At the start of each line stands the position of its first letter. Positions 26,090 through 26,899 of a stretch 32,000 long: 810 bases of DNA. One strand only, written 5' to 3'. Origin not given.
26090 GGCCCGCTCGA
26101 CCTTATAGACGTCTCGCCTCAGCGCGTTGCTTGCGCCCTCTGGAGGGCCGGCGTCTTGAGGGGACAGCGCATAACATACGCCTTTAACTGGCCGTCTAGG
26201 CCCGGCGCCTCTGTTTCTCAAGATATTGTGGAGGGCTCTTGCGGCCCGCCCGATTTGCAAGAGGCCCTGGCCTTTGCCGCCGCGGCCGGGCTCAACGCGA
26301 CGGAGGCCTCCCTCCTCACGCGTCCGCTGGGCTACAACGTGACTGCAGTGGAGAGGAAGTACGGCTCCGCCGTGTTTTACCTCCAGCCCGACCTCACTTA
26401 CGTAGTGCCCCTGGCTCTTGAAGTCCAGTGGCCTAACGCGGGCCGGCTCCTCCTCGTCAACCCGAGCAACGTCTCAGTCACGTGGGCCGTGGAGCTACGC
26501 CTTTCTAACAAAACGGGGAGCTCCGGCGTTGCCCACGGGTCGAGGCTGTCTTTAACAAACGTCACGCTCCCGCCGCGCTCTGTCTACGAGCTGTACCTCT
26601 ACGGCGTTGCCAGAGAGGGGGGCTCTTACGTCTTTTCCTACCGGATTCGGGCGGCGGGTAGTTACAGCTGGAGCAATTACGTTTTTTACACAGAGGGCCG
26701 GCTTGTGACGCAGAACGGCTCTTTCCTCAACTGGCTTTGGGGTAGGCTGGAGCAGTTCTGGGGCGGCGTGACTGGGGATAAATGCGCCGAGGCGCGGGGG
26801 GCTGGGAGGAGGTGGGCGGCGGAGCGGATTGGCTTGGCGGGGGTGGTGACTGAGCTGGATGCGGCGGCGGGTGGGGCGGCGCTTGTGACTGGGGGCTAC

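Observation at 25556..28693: Giant signal-peptide proteins with a C-terminal PD-(D/E)xK-like core: D, G and the stand-alone C are one family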

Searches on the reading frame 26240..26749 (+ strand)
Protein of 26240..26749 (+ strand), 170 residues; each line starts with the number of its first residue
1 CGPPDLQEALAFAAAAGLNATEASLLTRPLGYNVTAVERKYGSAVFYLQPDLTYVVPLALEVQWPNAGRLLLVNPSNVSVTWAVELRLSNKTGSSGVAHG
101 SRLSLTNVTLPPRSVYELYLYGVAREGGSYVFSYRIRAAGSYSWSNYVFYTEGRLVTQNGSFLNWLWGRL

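Call 92: search_solved_structures(query=A5, max_evalue=10)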
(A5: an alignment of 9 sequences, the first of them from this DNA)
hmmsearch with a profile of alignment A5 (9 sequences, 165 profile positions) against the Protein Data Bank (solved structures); distinct sequences matched with E-value up to 10: 1.
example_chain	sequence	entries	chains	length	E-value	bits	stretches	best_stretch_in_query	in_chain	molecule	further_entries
2px7_A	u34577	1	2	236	0.27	14.2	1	5-41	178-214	2-C-methyl-D-erythritol 4-phosphate cytidylyltransferase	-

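Call 100: find_related_loci(query=A7, collection=genome_contigs, flank=7000)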
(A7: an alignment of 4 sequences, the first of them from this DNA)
Query A7 (170 aa) in genome_contigs; peptide patterns used: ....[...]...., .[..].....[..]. (x = any residue, [..] = any of these).
23 stretches matched a pattern; 6 encode a relative of the query (tblastn E <= 1e-3); 6 distinct loci.
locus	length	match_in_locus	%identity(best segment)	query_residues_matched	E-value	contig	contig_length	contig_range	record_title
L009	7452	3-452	100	21-170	1e-98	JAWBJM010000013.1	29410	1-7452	MAG: Pyrobaculum sp. isolate GMQS_201907_bins_3 GMQS_201907_bins_3_scaffold_13, whole genome shotgun sequence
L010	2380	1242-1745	70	1-168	6e-77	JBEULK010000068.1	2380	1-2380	MAG: Pyrobaculum sp. isolate KC_015 contig70, whole genome shotgun sequence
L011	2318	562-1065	63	1-168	6e-66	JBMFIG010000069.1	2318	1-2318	MAG: Thermoproteus sp. isolate KM4324-17 NODE_69_length_2318_cov_3.992414, whole genome shotgun sequence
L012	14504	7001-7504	63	1-168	4e-63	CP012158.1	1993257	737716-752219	Pyrobaculum sp. WP30, complete genome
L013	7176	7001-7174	100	1-58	3e-34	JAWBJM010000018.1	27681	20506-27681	MAG: Pyrobaculum sp. isolate GMQS_201907_bins_3 GMQS_201907_bins_3_scaffold_18, whole genome shotgun sequence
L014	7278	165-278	42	1-38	2e-4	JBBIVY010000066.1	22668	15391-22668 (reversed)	MAG: Planctomycetota bacterium isolate QH2S170213_bin_88 NODE_2578_length_22668_cov_17.477690, whole genome shotgun sequ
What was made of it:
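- Tried and rejected: A scan with G-type NMOD found only five Pyrobaculum or Thermoproteus loci, plus one weak partial match (42% over 38 residues, E=2e-4) in a Planctomycetota MAG that was not examined (call 100).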

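Call 106: find_related_loci(query=A7, collection=viral_contigs, flank=5000)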
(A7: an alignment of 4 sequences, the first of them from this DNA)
Query A7 (170 aa) in viral_contigs; peptide patterns used: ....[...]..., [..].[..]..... (x = any residue, [..] = any of these).
8 stretches matched a pattern, but none encodes a relative of the query by tblastn (E <= 1e-3).
